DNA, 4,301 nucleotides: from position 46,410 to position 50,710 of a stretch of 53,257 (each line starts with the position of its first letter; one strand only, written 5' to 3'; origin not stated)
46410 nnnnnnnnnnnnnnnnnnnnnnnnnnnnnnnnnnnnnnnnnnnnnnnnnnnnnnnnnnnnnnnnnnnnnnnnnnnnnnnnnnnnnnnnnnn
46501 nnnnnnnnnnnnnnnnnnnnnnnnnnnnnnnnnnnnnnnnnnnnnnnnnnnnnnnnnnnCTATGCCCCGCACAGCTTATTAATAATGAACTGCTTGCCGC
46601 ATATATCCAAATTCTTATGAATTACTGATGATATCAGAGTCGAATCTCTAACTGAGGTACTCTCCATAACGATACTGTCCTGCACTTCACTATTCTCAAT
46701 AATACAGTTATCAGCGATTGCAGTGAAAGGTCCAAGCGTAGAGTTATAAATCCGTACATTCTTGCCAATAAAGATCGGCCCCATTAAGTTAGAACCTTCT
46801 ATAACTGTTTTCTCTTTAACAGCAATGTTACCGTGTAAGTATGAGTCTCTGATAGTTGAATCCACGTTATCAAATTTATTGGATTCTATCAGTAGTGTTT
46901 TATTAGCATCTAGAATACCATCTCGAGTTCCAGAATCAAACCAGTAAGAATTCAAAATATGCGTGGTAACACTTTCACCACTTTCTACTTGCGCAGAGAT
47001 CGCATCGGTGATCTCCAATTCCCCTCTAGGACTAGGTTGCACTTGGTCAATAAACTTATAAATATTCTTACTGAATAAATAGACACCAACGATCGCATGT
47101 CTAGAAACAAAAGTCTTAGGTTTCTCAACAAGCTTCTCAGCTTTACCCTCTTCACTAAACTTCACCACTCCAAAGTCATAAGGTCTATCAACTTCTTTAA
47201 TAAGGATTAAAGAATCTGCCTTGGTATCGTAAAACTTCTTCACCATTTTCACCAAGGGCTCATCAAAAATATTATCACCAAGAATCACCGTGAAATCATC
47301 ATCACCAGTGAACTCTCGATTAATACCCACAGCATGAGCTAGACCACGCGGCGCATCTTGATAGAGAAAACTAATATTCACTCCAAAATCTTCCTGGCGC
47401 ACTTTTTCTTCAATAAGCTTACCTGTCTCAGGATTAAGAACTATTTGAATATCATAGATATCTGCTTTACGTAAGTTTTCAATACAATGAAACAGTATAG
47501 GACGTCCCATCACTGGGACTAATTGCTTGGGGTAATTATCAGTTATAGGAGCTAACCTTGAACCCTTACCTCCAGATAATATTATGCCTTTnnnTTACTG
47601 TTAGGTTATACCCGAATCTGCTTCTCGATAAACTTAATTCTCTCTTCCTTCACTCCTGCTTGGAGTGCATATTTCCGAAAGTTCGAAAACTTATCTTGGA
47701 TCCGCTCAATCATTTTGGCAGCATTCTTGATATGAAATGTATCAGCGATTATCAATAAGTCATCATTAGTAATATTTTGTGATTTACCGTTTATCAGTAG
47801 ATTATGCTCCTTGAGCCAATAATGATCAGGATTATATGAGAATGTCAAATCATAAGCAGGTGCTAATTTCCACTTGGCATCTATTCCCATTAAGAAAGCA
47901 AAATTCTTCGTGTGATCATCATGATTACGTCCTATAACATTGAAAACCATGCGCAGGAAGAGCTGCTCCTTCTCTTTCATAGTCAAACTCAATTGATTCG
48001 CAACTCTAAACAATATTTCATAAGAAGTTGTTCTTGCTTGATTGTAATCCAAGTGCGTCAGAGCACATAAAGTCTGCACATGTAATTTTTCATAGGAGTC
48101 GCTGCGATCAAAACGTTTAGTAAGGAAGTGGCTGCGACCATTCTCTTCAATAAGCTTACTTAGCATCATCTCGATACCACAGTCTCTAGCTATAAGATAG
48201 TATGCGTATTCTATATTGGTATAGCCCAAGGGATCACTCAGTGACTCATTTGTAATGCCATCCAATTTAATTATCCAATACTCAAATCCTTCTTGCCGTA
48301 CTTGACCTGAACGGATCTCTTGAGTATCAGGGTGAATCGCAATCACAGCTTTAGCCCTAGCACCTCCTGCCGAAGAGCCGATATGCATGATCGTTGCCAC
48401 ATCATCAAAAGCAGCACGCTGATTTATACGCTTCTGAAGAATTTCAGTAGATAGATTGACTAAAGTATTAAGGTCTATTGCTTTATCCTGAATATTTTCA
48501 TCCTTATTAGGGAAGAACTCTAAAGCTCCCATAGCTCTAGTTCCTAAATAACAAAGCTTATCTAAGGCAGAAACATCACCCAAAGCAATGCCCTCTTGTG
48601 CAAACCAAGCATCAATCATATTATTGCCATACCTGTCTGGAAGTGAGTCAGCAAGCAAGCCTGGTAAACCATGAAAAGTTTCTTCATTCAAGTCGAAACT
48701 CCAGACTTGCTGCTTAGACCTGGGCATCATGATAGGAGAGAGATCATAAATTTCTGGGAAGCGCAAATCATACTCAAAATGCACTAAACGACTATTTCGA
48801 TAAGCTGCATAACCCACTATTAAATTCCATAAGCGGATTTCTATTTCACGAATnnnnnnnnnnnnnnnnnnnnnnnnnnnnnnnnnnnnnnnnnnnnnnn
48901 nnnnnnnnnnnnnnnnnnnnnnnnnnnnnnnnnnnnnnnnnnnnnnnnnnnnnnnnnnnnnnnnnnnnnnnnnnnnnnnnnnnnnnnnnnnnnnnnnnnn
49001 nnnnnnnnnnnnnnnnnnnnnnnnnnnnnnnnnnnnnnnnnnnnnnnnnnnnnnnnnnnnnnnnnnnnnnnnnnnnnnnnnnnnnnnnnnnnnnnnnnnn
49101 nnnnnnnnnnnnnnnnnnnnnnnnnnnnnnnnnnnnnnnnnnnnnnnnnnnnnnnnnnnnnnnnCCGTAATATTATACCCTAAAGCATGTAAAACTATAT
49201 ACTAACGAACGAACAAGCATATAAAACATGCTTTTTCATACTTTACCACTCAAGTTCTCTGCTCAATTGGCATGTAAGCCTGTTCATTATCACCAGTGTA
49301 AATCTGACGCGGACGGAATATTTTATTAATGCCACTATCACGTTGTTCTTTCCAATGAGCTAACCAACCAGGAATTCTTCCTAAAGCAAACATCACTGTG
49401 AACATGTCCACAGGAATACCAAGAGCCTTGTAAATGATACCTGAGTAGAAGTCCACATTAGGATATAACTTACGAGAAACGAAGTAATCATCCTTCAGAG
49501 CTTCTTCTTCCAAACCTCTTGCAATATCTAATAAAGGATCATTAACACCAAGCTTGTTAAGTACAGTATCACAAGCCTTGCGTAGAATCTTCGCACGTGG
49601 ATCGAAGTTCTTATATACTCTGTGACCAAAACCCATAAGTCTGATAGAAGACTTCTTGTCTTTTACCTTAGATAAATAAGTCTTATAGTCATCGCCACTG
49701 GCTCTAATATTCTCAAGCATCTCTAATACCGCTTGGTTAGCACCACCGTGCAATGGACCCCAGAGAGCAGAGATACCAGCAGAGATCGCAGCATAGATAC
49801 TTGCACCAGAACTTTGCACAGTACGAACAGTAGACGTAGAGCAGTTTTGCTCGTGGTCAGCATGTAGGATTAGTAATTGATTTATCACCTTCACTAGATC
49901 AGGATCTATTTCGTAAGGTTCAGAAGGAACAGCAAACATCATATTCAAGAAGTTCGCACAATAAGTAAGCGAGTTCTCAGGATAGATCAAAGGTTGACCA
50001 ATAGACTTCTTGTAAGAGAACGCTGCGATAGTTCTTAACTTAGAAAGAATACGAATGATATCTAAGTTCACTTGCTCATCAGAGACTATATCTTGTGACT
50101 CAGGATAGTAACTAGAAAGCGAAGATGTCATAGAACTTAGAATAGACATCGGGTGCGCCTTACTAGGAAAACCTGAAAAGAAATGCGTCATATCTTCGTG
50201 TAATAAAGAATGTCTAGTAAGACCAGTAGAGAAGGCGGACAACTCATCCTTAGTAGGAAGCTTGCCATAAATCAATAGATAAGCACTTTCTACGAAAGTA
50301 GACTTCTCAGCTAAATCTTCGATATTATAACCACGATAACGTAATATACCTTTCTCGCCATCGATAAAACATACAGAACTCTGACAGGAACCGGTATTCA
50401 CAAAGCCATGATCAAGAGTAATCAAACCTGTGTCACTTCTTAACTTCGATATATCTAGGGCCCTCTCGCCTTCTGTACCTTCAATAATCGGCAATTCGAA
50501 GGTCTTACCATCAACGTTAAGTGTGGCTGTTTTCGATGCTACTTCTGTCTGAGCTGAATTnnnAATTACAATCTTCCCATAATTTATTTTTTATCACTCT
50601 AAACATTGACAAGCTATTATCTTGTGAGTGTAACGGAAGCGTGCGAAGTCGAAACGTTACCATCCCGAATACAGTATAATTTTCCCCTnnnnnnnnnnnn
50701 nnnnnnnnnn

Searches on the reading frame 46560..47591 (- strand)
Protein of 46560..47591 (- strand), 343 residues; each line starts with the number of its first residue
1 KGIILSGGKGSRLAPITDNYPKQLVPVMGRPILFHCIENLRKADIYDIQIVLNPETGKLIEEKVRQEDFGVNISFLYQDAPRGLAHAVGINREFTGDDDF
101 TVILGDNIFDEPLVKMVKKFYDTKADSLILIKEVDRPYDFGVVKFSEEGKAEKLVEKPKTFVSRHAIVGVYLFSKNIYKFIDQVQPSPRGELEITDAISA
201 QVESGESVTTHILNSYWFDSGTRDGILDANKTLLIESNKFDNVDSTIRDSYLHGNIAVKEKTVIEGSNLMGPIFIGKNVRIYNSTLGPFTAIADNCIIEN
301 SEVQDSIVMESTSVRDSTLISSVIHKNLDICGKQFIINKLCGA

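Call 8: search_protein_families(library=pfam, proteins=[window:46560-47591:-], max_evalue=0.001)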
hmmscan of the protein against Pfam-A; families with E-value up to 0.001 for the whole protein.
window:46560-47591:- (343 aa): 6 families
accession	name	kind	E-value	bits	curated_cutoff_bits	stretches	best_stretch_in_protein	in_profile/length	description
PF00483.29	NTP_transferase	-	9.5e-57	192.8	21.2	1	1-233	1-242/245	Nucleotidyl transferase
PF12804.13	NTP_transf_3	-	2.7e-09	37.9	27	1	2-128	1-119/160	MobA-like NTP transferase domain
PF25084.1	LbH_EIF2B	-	4.3e-06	27.1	54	1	251-322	5-95/105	EIF2B subunit epsilon LbH domain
PF24894.1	Hexapep_GlmU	-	8.1e-06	26.3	23.3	0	291-331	20-61/104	GlmU-like, C-terminal hexapeptide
PF07959.18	Fucose_pyrophosphorylase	-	0.00015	21.3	34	1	242-334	282-380/418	Fucose pyrophosphorylase domain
PF00132.30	Hexapep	-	0.00076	19.5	27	0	273-300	2-30/36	Bacterial transferase hexapeptide (six repeats)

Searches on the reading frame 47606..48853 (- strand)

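Call 8: search_protein_families(library=pfam, proteins=[window:47606-48853:-], max_evalue=0.001)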
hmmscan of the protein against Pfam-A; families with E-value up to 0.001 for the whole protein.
window:47606-48853:- (415 aa): 2 families
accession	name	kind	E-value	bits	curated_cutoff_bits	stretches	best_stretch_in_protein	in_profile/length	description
PF07804.18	HipA_C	-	9.3e-48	163.1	30.5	1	160-388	1-208/213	HipA-like C-terminal domain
PF13657.11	Couple_hipA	-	3.2e-13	50.4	22.5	1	5-113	2-98/99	HipA N-terminal domain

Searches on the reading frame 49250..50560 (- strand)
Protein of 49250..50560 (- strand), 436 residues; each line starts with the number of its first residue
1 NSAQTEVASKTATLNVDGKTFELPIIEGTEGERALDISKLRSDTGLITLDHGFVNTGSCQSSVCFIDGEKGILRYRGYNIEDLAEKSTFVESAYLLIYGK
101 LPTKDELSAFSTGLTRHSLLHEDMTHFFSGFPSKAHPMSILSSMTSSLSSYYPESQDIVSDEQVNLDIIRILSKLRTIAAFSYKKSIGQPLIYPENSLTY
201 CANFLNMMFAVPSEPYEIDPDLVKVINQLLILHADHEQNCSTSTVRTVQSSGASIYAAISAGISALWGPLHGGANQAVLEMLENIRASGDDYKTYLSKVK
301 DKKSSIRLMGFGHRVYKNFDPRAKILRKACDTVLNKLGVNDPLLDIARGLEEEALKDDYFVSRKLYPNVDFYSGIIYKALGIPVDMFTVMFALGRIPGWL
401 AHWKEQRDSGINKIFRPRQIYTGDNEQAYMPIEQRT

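Call 65: search_protein_families(library=pfam, proteins=[window:49250-50560:-], max_evalue=0.0001)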
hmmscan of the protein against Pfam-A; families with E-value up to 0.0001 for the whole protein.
window:49250-50560:- (436 aa): 1 family
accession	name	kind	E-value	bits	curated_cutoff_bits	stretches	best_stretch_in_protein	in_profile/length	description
PF00285.26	Citrate_synt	-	2.3e-140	468.2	27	1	52-418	1-357/357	Citrate synthase, C-terminal domain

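Call 66: list_cluster_members(proteins=[P0002, P0005, window:49250-50560:-, P0010])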
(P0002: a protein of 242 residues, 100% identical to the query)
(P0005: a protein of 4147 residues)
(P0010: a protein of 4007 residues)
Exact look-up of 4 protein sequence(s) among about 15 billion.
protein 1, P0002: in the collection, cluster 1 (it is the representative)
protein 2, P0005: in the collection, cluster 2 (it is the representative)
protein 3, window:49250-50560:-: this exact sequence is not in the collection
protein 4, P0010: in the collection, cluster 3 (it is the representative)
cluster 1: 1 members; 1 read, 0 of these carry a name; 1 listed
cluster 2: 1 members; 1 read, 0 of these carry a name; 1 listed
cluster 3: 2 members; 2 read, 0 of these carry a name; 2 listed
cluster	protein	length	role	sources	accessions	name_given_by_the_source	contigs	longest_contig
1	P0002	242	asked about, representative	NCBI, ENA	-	-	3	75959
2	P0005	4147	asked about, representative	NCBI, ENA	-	-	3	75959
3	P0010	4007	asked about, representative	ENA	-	-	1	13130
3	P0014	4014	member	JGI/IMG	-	-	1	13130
